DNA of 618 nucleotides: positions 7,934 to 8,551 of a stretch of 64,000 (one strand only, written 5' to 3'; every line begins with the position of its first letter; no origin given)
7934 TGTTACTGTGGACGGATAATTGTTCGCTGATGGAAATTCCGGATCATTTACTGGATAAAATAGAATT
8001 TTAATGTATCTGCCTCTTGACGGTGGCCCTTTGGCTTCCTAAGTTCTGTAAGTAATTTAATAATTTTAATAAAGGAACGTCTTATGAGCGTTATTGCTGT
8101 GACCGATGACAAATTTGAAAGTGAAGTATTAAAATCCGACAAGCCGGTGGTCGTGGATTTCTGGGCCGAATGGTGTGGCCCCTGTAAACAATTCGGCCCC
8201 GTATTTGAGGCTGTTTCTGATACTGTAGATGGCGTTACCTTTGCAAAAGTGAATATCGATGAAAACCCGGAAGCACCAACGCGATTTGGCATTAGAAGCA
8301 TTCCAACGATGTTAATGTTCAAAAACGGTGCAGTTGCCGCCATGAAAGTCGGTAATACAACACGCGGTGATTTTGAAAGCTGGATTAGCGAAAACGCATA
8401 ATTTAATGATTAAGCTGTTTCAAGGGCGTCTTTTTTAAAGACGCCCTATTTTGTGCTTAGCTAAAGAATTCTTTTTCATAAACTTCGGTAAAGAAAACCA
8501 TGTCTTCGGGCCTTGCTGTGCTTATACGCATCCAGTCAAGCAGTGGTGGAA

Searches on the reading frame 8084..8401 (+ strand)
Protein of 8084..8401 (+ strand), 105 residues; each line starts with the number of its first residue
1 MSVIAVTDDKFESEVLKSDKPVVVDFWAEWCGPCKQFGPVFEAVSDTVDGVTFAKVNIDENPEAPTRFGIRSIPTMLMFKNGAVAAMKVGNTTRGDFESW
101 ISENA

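Call 9: search_protein_families(library=pfam, proteins=[window:8084-8401:+])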
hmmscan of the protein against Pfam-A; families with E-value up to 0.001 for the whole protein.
window:8084-8401:+ (105 aa): 7 families
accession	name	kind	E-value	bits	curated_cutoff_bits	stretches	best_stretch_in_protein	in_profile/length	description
PF00085.26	Thioredoxin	-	2e-31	108.5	23.5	1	3-102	2-102/103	Thioredoxin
PF13098.12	Thioredoxin_2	-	9.7e-09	36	27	1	17-100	3-103/104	Thioredoxin-like domain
PF13905.12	Thioredoxin_8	-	8.4e-07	29.7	27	1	20-63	2-48/94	Thioredoxin-like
PF14595.12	Thioredoxin_9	-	2e-06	28.1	25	1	14-82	36-107/129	Thioredoxin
PF04756.19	OST3_OST6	-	3.2e-06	27.2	27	1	3-81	13-104/294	OST3 / OST6 family, transporter family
PF13899.12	Thioredoxin_7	-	0.00011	22.7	27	1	16-79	14-81/83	Thioredoxin-like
PF00578.27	AhpC-TSA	-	0.00039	20.8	26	1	15-61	22-70/124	AhpC/TSA family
